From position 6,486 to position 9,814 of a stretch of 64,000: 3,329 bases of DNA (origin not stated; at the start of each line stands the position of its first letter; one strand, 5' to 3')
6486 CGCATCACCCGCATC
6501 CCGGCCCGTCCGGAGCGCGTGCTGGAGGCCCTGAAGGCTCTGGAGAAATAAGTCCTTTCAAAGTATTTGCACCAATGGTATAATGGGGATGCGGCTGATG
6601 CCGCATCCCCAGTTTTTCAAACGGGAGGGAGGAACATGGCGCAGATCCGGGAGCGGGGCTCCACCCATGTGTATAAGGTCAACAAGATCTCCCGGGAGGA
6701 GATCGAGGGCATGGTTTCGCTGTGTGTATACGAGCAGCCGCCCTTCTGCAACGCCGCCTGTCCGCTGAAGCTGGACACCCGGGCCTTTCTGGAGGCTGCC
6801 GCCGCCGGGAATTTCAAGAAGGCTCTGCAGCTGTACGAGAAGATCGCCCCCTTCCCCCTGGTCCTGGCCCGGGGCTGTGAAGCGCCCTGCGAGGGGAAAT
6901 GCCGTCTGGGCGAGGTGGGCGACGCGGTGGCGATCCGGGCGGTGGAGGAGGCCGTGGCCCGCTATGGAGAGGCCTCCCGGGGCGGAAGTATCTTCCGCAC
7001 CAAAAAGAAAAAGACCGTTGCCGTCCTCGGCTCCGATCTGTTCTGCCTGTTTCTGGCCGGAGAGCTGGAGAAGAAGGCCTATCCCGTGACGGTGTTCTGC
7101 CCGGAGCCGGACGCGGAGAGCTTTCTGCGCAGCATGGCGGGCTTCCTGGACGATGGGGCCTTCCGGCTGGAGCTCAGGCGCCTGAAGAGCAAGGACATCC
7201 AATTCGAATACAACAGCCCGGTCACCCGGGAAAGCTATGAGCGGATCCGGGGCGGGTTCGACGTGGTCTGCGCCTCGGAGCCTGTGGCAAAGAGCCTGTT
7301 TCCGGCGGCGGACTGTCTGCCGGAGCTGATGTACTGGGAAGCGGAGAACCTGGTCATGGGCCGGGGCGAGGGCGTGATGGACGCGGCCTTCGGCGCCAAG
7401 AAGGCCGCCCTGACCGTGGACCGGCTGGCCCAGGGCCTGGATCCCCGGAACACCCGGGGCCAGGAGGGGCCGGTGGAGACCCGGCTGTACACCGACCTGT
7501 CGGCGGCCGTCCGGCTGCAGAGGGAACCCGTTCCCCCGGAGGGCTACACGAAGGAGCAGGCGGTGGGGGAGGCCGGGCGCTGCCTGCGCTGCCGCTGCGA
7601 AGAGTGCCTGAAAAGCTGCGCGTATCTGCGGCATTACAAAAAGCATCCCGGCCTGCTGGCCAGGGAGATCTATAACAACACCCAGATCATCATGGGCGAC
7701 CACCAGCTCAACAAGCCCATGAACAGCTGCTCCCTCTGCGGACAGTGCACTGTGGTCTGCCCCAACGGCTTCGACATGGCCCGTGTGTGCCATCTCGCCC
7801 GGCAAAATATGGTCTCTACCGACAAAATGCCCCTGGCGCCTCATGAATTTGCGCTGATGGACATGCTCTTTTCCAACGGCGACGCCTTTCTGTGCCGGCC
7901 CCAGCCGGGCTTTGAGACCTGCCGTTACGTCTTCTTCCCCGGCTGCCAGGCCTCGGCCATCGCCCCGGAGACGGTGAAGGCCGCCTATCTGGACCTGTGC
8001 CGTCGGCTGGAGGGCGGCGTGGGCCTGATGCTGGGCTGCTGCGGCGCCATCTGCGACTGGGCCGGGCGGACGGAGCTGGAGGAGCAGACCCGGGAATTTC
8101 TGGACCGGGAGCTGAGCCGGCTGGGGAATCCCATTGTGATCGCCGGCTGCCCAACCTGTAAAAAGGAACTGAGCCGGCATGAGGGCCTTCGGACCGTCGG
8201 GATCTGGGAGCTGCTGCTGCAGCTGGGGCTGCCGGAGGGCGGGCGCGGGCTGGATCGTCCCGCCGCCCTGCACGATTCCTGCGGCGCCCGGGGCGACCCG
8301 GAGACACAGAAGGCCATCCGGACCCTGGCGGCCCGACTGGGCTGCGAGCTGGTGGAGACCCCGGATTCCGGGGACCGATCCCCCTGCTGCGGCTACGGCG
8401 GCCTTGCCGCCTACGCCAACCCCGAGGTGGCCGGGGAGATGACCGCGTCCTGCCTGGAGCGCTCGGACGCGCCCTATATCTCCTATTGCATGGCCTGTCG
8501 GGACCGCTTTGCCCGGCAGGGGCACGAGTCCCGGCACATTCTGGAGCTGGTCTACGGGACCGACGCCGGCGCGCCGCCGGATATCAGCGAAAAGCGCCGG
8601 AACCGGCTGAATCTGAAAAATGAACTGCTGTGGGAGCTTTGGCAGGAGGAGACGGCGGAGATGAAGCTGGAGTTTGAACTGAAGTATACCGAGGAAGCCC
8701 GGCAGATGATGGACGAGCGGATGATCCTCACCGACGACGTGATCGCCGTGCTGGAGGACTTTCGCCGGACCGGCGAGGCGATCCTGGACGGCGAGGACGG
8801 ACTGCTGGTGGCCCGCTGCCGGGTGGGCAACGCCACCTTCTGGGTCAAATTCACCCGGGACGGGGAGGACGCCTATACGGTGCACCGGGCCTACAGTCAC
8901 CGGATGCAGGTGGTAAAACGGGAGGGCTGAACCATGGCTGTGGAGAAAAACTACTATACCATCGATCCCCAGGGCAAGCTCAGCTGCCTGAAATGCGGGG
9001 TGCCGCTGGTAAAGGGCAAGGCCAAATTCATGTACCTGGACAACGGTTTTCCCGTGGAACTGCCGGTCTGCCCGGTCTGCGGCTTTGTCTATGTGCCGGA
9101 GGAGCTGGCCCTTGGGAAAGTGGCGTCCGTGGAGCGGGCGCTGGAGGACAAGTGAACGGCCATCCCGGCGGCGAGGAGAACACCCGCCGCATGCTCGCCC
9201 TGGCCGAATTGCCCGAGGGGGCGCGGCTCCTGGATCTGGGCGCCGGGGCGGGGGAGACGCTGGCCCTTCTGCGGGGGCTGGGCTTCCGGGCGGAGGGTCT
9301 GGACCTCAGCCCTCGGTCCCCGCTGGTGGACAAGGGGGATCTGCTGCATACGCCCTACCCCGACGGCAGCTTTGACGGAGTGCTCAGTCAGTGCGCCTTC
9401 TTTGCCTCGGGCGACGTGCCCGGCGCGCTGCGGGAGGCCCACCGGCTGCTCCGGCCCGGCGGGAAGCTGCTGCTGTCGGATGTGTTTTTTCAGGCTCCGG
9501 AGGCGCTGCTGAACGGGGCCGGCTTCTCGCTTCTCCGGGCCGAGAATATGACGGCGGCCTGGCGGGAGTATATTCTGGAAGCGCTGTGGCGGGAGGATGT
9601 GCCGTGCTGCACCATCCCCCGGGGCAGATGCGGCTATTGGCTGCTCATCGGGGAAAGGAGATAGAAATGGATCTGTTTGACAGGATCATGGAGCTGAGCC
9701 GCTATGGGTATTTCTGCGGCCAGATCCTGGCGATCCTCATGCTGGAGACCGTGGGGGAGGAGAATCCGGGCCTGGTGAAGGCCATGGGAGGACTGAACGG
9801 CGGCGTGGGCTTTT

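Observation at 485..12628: Tightly coupled accessory cassette of unknown function wrapped around a MOP-type aldehyde oxidoreductase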

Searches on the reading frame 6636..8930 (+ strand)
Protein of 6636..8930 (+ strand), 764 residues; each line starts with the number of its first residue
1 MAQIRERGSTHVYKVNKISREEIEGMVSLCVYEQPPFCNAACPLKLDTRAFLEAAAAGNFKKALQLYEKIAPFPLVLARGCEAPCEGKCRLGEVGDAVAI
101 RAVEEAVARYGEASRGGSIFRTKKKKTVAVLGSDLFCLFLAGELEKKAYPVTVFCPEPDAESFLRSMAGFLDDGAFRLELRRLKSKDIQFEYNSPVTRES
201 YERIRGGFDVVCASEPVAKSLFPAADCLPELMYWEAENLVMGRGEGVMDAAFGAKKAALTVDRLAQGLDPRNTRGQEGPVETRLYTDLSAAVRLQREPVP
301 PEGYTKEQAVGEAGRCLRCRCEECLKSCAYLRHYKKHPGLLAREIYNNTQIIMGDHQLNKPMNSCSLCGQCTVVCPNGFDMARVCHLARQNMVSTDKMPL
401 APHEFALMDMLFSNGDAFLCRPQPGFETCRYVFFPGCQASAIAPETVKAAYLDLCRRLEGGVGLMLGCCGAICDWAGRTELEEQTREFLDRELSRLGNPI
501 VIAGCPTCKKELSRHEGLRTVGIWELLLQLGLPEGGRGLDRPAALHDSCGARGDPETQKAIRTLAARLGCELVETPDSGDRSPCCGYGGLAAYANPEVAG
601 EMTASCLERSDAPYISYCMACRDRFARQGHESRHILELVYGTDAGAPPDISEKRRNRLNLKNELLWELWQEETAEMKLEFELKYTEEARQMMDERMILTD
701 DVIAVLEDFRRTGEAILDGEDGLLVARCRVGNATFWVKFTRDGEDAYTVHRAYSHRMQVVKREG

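Call 3: search_protein_families(library=ncbifam, proteins=[window:6636-8930:+], max_evalue=0.001)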
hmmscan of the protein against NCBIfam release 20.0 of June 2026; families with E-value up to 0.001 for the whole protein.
window:6636-8930:+ (764 aa): 18 families
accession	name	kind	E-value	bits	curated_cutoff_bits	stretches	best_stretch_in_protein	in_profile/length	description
NF045663.1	diclust_near_Sec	equivalog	1.6e-239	797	530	1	21-760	3-758/759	pyridine nucleotide-disulfide oxidoreductase/dicluster-binding protein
NF009410.0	PRK12771.1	subfamily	1e-26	93.6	516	1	12-211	24-227/566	NAD(P)-binding protein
NF009414.0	PRK12778.1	equivalog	1.1e-19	70.3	1103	1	27-154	328-460/752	bifunctional dihydroorotate dehydrogenase B NAD binding subunit/NADPH-dependent glutamate synthase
TIGR01316.1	gltA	equivalog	1.9e-16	59.9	471.75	1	36-198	36-208/449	NADPH-dependent glutamate synthase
NF009454.0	PRK12814.1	equivalog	1.9e-15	56.3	916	1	14-166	80-234/657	putative NADPH-dependent glutamate synthase small subunit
NF010590.0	PRK13984.1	equivalog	2.1e-14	52.6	946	1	6-213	168-379/611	putative oxidoreductase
TIGR01317.1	GOGAT_sm_gam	subfamily_domain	2.7e-14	52.9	447.7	1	16-211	30-232/485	glutamate synthase small subunit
NF009413.0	PRK12775.1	equivalog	4.1e-10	38.1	1895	1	25-155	328-460/1006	putative trifunctional 2-polyprenylphenol hydroxylase/glutamate synthase subunit beta/ferritin domain-containing protein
TIGR01318.1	gltD_gamma_fam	subfamily_domain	5.6e-09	35.1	482.95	1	13-164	25-180/467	glutamate synthase, small subunit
NF045670.1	quin_L_LdhH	equivalog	7e-09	34.5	800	0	429-514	467-553/706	L-lactate dehydrogenase (quinone) large subunit LdhH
TIGR03315.1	Se_ygfK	equivalog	6.1e-08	30.6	835.3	1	38-158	447-570/1012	putative selenate reductase subunit YgfK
NF008369.0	PRK11168.1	equivalog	1.4e-06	27.5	278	1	320-400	15-95/401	anaerobic glycerol-3-phosphate dehydrogenase subunit C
NF009408.0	PRK12769.1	equivalog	1.6e-06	26.6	1003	1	33-198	231-402/659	formate-dependent uric acid utilization protein AegA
TIGR00273.1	TIGR00273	equivalog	3.8e-05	22.7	444.8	1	316-400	292-380/432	LutB/LldF family L-lactate oxidation iron-sulfur protein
NF004898.0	PRK06259.1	equivalog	5.4e-05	22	385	1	310-618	130-456/488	fumarate reductase (CoM/CoB) subunit TfrB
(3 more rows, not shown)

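Call 4: search_protein_families(library=pfam, proteins=[window:6636-8930:+], max_evalue=0.001)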
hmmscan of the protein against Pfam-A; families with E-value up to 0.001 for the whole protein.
window:6636-8930:+ (764 aa): 4 families
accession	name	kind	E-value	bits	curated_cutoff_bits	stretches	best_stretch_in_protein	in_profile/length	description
PF14691.11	Fer4_20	-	1e-16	61.2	25.8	1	18-110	12-107/113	Dihydroprymidine dehydrogenase domain II, 4Fe-4S cluster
PF13534.11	Fer4_17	-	1.6e-11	45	22.2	1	315-380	1-61/61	4Fe-4S dicluster domain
PF13183.11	Fer4_8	-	3.8e-07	31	27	1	313-378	2-67/68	4Fe-4S dicluster domain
PF02754.22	CCG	-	8.1e-07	29.5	20.6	0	544-604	2-59/85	Cysteine-rich domain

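Call 25: search_solved_structures(query=window:6636-8930:+, max_evalue=0.001)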
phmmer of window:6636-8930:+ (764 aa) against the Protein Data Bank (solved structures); distinct sequences matched with E-value up to 0.001: 9.
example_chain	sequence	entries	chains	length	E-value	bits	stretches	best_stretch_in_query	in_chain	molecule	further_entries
9bov_A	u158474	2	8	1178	6.4e-12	47.7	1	35-213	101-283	Molybdopterin oxidoreductase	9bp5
8oh5_C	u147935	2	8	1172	3.7e-11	45.2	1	36-209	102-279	Formate dehydrogenase-O, major subunit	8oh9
9n5u_A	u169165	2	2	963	6.9e-09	37.7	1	38-165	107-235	NfnA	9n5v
7mfm_I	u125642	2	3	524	5.9e-08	34.6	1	55-211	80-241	Glutamate synthase (NADPH) small chain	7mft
4ylf_B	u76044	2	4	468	5.1e-07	31.5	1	38-154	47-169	Dihydropyrimidine dehydrogenase subunit A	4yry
5jca_L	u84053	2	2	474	2.5e-06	29.2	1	22-211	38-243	NADH-dependent Ferredoxin:NADP Oxidoreductase (NfnI) subunit alpha | NADH-dependent Ferredoxin:NADP Oxidoreductase subunit alpha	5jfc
5vj7_A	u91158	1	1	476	2.9e-05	25.7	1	21-155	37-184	Oxidoreductase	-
6s6s_G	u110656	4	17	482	0.0002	22.9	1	18-155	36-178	Glutamate synthase [NADPH] small chain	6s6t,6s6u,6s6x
2vdc_G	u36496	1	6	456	0.00024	22.6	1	21-155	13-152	GLUTAMATE SYNTHASE [NADPH] SMALL CHAIN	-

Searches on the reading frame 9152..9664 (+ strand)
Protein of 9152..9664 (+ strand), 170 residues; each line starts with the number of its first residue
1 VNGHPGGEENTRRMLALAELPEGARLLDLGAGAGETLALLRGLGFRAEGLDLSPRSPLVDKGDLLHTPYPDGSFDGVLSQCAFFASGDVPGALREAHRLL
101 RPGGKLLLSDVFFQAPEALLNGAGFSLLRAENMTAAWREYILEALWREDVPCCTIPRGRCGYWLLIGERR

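Call 3: search_protein_families(library=ncbifam, proteins=[window:9152-9664:+], max_evalue=0.001)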
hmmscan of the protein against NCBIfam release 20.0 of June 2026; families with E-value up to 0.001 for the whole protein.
window:9152-9664:+ (170 aa): 17 families
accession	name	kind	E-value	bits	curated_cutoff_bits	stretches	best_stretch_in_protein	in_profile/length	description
NF045667.1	MTase_DVU1556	equivalog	5.8e-35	120.7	155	1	4-117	4-128/213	DVU_1556 family methyltransferase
NF008823.0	PRK11873.1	subfamily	3.2e-12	46.5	263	1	61-115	134-188/272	arsenite methyltransferase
NF041537.1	ArsM_AhpD_UU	exception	4e-10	39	510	1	67-113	139-185/345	arsenite methyltransferase/AhpD domain selenoprotein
NF047649.1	MTase_UXPK_star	exception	1.3e-08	34.2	460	1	62-113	135-186/283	methyltransferase/UXPK-star double selenoprotein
NF043040.1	corrin_prot_MT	hypoth_equivalog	7.4e-08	32.1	180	0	69-137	106-174/216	corrinoid protein-associated methyltransferase CpaM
NF041675.1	sarc_dimgly_tmase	equivalog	2.3e-07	31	550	1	64-112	125-173/278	sarcosine/dimethylglycine N-methyltransferase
NF041536.1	ArsM_DUF2284_UU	exception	2.8e-07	29.3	575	1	67-113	139-185/459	arsenite methyltransferase/DUF2284 domain selenoprotein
NF038099.1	AsSugarArsM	exception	1.1e-06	28.1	400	1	60-114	121-177/321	arsenosugar biosynthesis arsenite methyltransferase ArsM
NF001241.0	PRK00216.1-2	equivalog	6e-06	26.1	327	1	21-110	50-149/231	demethylmenaquinone methyltransferase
NF045823.1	PthPhpthDimycoMt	equivalog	9.1e-06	25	300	1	61-112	119-170/256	phthiotriol/phenolphthiotriol dimycocerosates methyltransferase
NF040539.1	AST_met_ArsM_2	exception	9.8e-06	25.6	240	0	62-112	117-167/262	putative arsinothricin biosynthesis methyltransferase ArsM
NF045825.1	FAmtase_mtf2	equivalog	1.2e-05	24.7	400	1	61-111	111-161/248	fatty-acid O-methyltransferase Mtf2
NF007610.0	PRK10258.1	equivalog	0.00021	20.7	342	0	26-109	46-139/251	malonyl-ACP O-methyltransferase BioC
TIGR02072.1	BioC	equivalog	0.00022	21.1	184.95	0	24-111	36-135/244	malonyl-ACP O-methyltransferase BioC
NF041820.1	daptide_MTase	equivalog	0.00045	19.8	175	0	10-54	25-68/243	daptide-type RiPP biosynthesis methyltransferase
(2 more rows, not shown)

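Call 4: search_protein_families(library=pfam, proteins=[window:9152-9664:+], max_evalue=0.001)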
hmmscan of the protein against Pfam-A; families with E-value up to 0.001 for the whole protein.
window:9152-9664:+ (170 aa): 6 families
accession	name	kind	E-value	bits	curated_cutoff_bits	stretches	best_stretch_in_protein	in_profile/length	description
PF08241.18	Methyltransf_11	-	1.3e-14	55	21.2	1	27-107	1-94/95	Methyltransferase domain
PF13489.12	Methyltransf_23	-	1.5e-14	54.5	27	1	15-120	14-130/164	Methyltransferase domain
PF13847.12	Methyltransf_31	-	1.7e-10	41.2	27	1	61-112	60-113/145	Methyltransferase domain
PF13649.12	Methyltransf_25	-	3.3e-10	41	27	1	27-104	2-97/97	Methyltransferase domain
PF08242.18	Methyltransf_12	-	2.6e-06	28.5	30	1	27-106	1-98/98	Methyltransferase domain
PF05148.21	Methyltransf_8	-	0.0001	22.7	27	1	24-111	74-159/219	Hypothetical methyltransferase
